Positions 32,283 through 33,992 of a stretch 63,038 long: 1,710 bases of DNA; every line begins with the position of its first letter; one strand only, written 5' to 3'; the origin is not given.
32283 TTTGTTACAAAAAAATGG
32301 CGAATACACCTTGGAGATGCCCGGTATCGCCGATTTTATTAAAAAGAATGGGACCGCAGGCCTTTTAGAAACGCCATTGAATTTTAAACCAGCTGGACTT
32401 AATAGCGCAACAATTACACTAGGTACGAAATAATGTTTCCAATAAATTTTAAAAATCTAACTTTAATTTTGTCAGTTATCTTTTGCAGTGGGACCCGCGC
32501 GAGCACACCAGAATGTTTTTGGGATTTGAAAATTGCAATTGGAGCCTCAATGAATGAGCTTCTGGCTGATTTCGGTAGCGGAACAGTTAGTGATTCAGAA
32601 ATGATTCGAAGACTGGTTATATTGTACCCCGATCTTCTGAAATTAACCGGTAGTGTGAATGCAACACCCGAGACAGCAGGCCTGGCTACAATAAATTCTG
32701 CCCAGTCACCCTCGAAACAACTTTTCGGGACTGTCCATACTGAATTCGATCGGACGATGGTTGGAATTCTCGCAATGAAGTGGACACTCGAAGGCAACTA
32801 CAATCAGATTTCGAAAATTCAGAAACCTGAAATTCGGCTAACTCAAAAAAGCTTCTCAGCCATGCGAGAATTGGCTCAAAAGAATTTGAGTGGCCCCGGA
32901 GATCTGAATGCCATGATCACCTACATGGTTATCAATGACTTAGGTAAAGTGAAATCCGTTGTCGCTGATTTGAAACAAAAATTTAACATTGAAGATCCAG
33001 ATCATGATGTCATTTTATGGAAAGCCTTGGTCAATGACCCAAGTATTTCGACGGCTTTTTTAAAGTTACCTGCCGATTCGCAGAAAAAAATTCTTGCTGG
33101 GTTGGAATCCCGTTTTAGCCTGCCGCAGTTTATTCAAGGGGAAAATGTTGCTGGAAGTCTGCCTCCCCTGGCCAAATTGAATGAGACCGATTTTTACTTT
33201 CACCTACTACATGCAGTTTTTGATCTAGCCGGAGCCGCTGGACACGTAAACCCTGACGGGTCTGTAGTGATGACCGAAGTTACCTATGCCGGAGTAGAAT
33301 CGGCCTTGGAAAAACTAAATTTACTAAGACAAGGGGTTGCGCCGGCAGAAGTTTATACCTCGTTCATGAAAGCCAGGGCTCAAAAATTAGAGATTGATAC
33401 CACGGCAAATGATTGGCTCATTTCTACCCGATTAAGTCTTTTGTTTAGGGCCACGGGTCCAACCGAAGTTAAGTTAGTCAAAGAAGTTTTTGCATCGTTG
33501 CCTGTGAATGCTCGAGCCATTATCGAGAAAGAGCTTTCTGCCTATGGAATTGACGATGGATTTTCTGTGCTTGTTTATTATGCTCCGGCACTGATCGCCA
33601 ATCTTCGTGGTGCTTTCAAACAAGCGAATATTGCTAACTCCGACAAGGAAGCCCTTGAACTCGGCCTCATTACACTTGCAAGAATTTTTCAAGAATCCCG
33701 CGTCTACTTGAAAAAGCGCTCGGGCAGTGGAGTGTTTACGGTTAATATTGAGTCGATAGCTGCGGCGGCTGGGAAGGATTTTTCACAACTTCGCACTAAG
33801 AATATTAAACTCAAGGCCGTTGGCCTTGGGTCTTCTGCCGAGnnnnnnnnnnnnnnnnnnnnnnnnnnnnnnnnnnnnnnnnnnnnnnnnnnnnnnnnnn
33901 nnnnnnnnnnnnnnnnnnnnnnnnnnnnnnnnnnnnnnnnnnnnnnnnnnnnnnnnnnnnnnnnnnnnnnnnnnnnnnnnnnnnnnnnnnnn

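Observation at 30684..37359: Three-gene locus of large signal-peptide proteins with no well-characterised family: best candidate for an undescribed system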

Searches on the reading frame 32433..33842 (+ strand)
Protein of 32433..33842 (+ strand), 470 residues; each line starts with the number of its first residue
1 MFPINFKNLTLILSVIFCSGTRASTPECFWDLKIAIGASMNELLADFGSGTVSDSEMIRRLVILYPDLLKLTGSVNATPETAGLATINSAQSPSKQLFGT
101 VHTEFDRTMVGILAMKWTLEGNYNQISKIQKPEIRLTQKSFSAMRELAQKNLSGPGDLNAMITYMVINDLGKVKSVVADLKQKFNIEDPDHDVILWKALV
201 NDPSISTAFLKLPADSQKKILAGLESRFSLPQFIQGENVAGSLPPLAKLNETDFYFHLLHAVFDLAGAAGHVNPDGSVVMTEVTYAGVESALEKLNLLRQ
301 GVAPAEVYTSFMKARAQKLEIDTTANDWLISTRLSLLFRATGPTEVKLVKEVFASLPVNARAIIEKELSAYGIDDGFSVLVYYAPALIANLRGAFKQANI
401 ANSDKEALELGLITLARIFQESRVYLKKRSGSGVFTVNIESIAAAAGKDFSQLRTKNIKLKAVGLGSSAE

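Call 56: search_protein_representatives(alignment_id=A3)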
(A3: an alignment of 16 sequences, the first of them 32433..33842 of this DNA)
Query: 16 sequences, 460 profile positions. Proteins with E-value up to 0.001 (for the whole library): 1683; up to 1e-10: 1227; up to 1e-30: 550. The best 150 are listed.
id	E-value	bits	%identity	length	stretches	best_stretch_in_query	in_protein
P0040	4.3e-224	760.6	-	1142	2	25-456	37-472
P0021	1.2e-192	657.0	-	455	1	24-459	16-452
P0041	2.3e-179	613.1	-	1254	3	36-446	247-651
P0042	1.3e-178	610.7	-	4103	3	25-438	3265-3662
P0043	3.4e-169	579.6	-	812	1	26-458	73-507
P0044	1.2e-168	577.8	-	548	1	15-457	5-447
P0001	2.5e-166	570.2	-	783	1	19-456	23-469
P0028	2.6e-165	566.8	-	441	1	42-458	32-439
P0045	2.2e-164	563.8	-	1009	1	34-459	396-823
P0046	6.1e-160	549.1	-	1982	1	37-459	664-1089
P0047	6.5e-157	539.1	-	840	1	27-456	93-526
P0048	2.4e-156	537.3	-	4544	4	38-436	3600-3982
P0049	6.1e-156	535.9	-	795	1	39-456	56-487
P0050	1.4e-154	531.4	-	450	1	40-459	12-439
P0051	1.7e-152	524.6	-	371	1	85-458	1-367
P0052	5.1e-151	519.7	-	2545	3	94-438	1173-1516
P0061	1.1e-136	472.4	-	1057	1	23-458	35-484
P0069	1.1e-131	455.9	-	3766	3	100-439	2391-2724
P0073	1.2e-129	449.3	-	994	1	46-458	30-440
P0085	2.0e-120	418.9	-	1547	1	37-443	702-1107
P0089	1.9e-119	415.6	-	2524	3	27-436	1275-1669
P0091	4.5e-118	411.1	-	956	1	29-458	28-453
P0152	6.5e-81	288.6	-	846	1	25-459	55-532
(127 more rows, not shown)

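Call 59: search_protein_families(library=pfam, alignment_id=A4, max_evalue=0.001)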
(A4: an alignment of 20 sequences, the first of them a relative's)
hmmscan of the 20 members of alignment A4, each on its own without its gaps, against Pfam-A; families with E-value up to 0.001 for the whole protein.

A. member 1, P0040 (1142 aa): 1 family
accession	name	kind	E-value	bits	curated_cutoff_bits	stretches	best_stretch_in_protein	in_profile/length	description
PF20717.2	DUF6829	-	3.7e-102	342.5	27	2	95-438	29-390/408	Family of unknown function (DUF6829)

B. families by the number of members that match (of 20 scanned): 18 families
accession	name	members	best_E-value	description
PF20717.2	DUF6829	20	2.3e-112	Family of unknown function (DUF6829)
PF12796.13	Ank_2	14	6.7e-18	Ankyrin repeats (3 copies)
PF13637.12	Ank_4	14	1.7e-12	Ankyrin repeats (many copies)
PF00023.36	Ank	14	2.4e-11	Ankyrin repeat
PF13606.12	Ank_3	13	1.4e-09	Ankyrin repeat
PF19974.5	TCAD9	10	1.7e-23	Ternary complex associated domain 9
PF05729.18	NACHT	8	4.5e-12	NACHT domain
PF13857.12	Ank_5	7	1.2e-06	Ankyrin repeats (many copies)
PF01636.29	APH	5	6.1e-09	Phosphotransferase enzyme family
PF06626.17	DUF1152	2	3.6e-05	Protein of unknown function (DUF1152)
PF24883.2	NPHP3_N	2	7.9e-05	Nephrocystin 3, N-terminal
PF18019.7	Cas3_HD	1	0.00013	Cas3, HD domain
PF20703.3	nSTAND1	1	0.00027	Novel STAND NTPase 1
PF13191.12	AAA_16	1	0.00033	AAA ATPase domain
PF00931.28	NB-ARC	1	0.00041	NB-ARC domain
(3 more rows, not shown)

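Call 60: search_protein_families(library=pfam, proteins=[P0042, P0052, P0046, P0041], max_evalue=0.01)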
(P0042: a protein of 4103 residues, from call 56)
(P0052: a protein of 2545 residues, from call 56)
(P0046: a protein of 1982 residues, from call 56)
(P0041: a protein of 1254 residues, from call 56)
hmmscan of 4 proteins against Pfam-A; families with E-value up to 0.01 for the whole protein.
P0042 (4103 aa): 9 families
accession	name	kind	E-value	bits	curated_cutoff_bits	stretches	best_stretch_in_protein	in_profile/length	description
PF20717.2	DUF6829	-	2.3e-112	376.1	27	3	3315-3635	35-374/408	Family of unknown function (DUF6829)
PF19974.5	TCAD9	-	5.3e-17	62.5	40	2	746-793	297-344/429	Ternary complex associated domain 9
PF12796.13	Ank_2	-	3.1e-12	47.3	27.3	1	2248-2336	1-82/90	Ankyrin repeats (3 copies)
PF00023.36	Ank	-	3.8e-08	33.6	21.1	1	2282-2310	3-31/33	Ankyrin repeat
PF13637.12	Ank_4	-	1.2e-07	32.2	22.7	1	2296-2328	12-44/50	Ankyrin repeats (many copies)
PF13606.12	Ank_3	-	1.3e-07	31.7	22.3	0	2282-2307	3-28/30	Ankyrin repeat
PF18019.7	Cas3_HD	-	0.00013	22.5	23.1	0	3366-3413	38-85/207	Cas3, HD domain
PF13857.12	Ank_5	-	0.00037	21.2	27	0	2282-2321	17-56/56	Ankyrin repeats (many copies)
PF01163.29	RIO1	-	0.0075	16.3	22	0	746-772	121-149/187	RIO domain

P0052 (2545 aa): 7 families
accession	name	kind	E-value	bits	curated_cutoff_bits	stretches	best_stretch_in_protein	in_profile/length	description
PF20717.2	DUF6829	-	5.2e-105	351.9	27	3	1174-1469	49-348/408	Family of unknown function (DUF6829)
PF12796.13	Ank_2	-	6.7e-15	55.9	27.3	1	1024-1116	1-86/90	Ankyrin repeats (3 copies)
PF00023.36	Ank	-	5.3e-09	36.3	21.1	1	1056-1087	1-32/33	Ankyrin repeat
PF13606.12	Ank_3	-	1.3e-08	34.7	22.3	1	1056-1084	1-29/30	Ankyrin repeat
PF13637.12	Ank_4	-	8.7e-07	29.5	22.7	2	1061-1110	1-50/50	Ankyrin repeats (many copies)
PF13857.12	Ank_5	-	1.2e-06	29.1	27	2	1055-1097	12-56/56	Ankyrin repeats (many copies)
PF05729.18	NACHT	-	0.00011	22.5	26.7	1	615-772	4-163/167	NACHT domain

P0046 (1982 aa): 2 families
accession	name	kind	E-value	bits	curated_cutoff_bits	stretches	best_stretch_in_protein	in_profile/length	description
PF20717.2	DUF6829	-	7.4e-65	219.7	27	1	681-1057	6-390/408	Family of unknown function (DUF6829)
PF06626.17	DUF1152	-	3.6e-05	23.6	27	1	1116-1282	3-170/295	Protein of unknown function (DUF1152)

P0041 (1254 aa): 3 families
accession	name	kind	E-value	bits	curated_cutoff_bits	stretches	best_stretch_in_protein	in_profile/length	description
PF20717.2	DUF6829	-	4.9e-107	358.6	27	3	741-1032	49-346/408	Family of unknown function (DUF6829)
PF18019.7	Cas3_HD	-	0.004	17.6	23.1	0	779-817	39-75/207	Cas3, HD domain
PF07037.17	YfeC-like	-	0.0067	17.1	22.9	0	544-574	82-112/122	Transcription regulator YfeC-like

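Call 67: search_protein_families(library=pfam, proteins=[P0152, P0040, P0085, P0045, P0061, P0073, P0091], max_evalue=0.01)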
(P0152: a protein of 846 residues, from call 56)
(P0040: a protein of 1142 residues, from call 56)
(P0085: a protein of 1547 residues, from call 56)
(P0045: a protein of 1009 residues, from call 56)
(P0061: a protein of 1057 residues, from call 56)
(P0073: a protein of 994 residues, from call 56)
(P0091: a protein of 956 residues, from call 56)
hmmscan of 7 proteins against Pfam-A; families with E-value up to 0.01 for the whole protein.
P0152 (846 aa): 2 families
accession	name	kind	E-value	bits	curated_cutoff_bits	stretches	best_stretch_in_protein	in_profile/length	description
PF20717.2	DUF6829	-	1.2e-21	77.4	27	1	101-441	25-345/408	Family of unknown function (DUF6829)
PF06626.17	DUF1152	-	1.7e-05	24.7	27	1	655-700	85-129/295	Protein of unknown function (DUF1152)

P0040 (1142 aa): 1 family
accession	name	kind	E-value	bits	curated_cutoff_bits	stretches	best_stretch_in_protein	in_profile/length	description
PF20717.2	DUF6829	-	3.7e-102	342.5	27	2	95-438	29-390/408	Family of unknown function (DUF6829)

P0085 (1547 aa): 1 family
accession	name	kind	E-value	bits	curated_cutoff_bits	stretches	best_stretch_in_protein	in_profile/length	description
PF20717.2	DUF6829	-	6e-60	203.5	27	1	722-1092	10-392/408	Family of unknown function (DUF6829)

P0045 (1009 aa): 2 families
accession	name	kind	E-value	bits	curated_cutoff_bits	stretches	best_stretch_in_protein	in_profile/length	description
PF20717.2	DUF6829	-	9.7e-75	252.2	27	1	430-799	20-397/408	Family of unknown function (DUF6829)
PF06626.17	DUF1152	-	0.0008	19.2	27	1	850-975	3-132/295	Protein of unknown function (DUF1152)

P0061 (1057 aa): 2 families
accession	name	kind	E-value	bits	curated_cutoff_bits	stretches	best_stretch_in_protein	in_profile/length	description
PF20717.2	DUF6829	-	1.3e-61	208.9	27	1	71-409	12-352/408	Family of unknown function (DUF6829)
PF06626.17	DUF1152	-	4.5e-07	29.9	27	1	600-691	95-180/295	Protein of unknown function (DUF1152)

P0073 (994 aa): 2 families
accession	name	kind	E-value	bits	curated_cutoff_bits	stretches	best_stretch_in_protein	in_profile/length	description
PF20717.2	DUF6829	-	3e-71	240.7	27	1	60-377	30-349/408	Family of unknown function (DUF6829)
PF06626.17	DUF1152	-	0.00015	21.6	27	1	466-652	2-183/295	Protein of unknown function (DUF1152)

P0091 (956 aa): 3 families
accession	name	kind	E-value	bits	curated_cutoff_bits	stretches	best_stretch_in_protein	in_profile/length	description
PF20717.2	DUF6829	-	4.7e-64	217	27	1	79-405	32-373/408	Family of unknown function (DUF6829)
PF06626.17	DUF1152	-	9.5e-06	25.5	27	1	481-651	3-183/295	Protein of unknown function (DUF1152)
PF13991.11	BssS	-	0.00035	21.1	27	1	771-824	5-57/72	BssS protein family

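Call 68: list_cluster_members(proteins=[P0152, P0042, P0048, P0041, P0089, P0040, P0085, P0046, P0052, P0069])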
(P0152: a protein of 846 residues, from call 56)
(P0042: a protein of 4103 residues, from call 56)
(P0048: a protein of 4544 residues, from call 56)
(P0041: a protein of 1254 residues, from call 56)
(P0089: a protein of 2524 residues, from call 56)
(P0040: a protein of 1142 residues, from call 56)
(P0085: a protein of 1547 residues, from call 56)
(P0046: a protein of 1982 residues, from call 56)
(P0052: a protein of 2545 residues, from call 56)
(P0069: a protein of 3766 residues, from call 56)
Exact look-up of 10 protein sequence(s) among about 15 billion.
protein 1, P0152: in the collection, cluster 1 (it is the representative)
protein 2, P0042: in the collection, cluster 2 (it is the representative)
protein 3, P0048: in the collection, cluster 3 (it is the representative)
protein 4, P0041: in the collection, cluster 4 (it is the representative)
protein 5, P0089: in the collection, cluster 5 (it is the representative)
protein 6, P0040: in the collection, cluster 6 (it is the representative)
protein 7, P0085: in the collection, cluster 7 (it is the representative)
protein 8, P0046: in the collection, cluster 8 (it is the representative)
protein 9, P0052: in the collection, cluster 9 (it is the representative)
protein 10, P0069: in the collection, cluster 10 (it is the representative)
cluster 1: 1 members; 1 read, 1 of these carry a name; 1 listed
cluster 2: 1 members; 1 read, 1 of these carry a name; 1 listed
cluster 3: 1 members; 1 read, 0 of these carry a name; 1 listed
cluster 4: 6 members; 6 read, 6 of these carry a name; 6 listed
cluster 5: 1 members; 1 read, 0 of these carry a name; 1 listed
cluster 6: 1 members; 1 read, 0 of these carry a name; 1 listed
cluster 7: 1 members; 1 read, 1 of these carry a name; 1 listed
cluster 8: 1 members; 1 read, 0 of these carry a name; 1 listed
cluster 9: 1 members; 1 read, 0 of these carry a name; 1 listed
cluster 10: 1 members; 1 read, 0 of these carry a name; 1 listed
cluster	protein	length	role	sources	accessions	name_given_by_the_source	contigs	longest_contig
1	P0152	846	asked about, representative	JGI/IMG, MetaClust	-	\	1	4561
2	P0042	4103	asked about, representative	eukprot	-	GEMP01000013.1.p1 GENE.GEMP01000013.1~~GEMP01000013.1.p1 ORF type:complete len:4104 ...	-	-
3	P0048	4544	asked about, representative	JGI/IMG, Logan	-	-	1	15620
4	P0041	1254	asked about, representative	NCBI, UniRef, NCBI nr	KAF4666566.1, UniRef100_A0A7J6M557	hypothetical protein FOZ61_009605 [Perkinsus olseni] | Uncharacterized protein n=1 Tax=Perkinsus olseni TaxID=32597 RepID=A0A7J6M557_PEROL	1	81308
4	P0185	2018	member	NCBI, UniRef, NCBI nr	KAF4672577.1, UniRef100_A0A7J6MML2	hypothetical protein FOL46_008771 [Perkinsus olseni] | Inositol oxygenase n=1 Tax=Perkinsus olseni TaxID=32597 RepID=A0A7J6MML2_PEROL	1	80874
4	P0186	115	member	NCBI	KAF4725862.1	hypothetical protein FOZ63_024188, partial [Perkinsus olseni]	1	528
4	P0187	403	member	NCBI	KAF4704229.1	hypothetical protein FOZ62_010054, partial [Perkinsus olseni]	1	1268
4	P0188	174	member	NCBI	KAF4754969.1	hypothetical protein FOZ63_012462, partial [Perkinsus olseni]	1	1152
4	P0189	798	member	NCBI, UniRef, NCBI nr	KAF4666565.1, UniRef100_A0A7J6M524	hypothetical protein FOZ61_009604 [Perkinsus olseni] | inositol oxygenase n=1 Tax=Perkinsus olseni TaxID=32597 RepID=A0A7J6M524_PEROL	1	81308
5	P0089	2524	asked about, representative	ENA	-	-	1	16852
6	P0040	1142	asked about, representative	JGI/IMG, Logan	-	-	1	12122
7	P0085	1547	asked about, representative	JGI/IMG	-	hypothetical protein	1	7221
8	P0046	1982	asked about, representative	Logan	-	-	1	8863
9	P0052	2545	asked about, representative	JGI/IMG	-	-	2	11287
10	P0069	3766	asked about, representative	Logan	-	-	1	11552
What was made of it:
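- Eukaryotic homologs sit in NACHT-ankyrin-TCAD9 proteins (calls 59, 60, 68).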

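Call 69: search_protein_families(library=pfam, proteins=[P0185, P0189], max_evalue=0.01)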
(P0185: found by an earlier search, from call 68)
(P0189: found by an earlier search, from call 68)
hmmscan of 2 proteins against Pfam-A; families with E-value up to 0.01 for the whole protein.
P0185 (2018 aa): 5 families
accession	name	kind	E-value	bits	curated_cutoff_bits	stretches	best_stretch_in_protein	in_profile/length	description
PF20717.2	DUF6829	-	1.2e-104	350.7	27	3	741-1032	49-346/408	Family of unknown function (DUF6829)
PF05153.21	MIOX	-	5.9e-16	59.3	25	2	1253-1357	11-113/249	Myo-inositol oxygenase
PF00856.33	SET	-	1.9e-05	25.4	22.4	1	1614-1848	2-105/105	SET domain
PF18019.7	Cas3_HD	-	2.6e-05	24.8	23.1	0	779-817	39-75/207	Cas3, HD domain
PF07037.17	YfeC-like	-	0.0097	16.6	22.9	0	544-574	82-112/122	Transcription regulator YfeC-like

P0189 (798 aa): 3 families
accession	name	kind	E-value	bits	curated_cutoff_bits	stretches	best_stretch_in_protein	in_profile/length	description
PF05153.21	MIOX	-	1e-14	55.2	25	2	11-114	11-113/249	Myo-inositol oxygenase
PF00856.33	SET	-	3.3e-06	27.9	22.4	1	374-608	2-105/105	SET domain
PF02183.23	HALZ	-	0.0026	18.3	28.1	0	321-335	26-40/43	Homeobox associated leucine zipper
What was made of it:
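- On HD-domain superfamily: Cas3_HD scores 22.5, 17.6 and 24.8 bits in eukaryotic homologs only (calls 60, 69).
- Closest known: HD-domain metal-dependent phosphohydrolases, PDEs and HD-type oxygenases. Same: Cas3_HD matches this motif in three homologs (calls 60, 69).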

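Call 82: search_protein_families(library=pfam, alignment_id=A6, max_evalue=0.001)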
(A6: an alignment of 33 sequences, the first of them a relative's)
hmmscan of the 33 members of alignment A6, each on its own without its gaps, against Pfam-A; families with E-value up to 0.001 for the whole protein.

A. member 1, P0043 (812 aa): 2 families
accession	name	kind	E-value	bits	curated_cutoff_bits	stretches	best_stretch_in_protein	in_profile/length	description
PF20717.2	DUF6829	-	8.2e-72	242.6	27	1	104-481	10-394/408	Family of unknown function (DUF6829)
PF06626.17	DUF1152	-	0.0001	22.1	27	1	535-708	3-178/295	Protein of unknown function (DUF1152)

B. families by the number of members that match (of 33 scanned): 27 families (the first 25 are shown)
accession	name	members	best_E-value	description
PF20717.2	DUF6829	33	6.6e-104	Family of unknown function (DUF6829)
PF06626.17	DUF1152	10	1e-10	Protein of unknown function (DUF1152)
PF00023.36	Ank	4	7.4e-14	Ankyrin repeat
PF12796.13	Ank_2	4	5.2e-13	Ankyrin repeats (3 copies)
PF13637.12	Ank_4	4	6.1e-12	Ankyrin repeats (many copies)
PF13606.12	Ank_3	4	3.3e-08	Ankyrin repeat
PF06414.18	Zeta_toxin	3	2.8e-27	Zeta toxin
PF19974.5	TCAD9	3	3.1e-15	Ternary complex associated domain 9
PF13671.12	AAA_33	3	1.4e-09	AAA domain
PF13857.12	Ank_5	3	1.5e-06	Ankyrin repeats (many copies)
PF13238.12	AAA_18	2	2.5e-09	AAA domain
PF15891.11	Nuc_deoxyri_tr2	1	2.1e-11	Nucleoside 2-deoxyribosyltransferase like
PF22785.1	Tc-R-P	1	4.4e-11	Polymorphic toxin system, DSP-PTPase phosphatase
PF22741.1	PTP-NADK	1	6.5e-11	DSP-PTPase phosphatase fused to NAD+ Kinase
PF22784.1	PTP-SAK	1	1.1e-10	Swiss Army Knife protein, DSP-PTPase phosphatase domain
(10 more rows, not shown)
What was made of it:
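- A polymorphic-toxin-type PTP is fused to DUF6829 (call 82).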
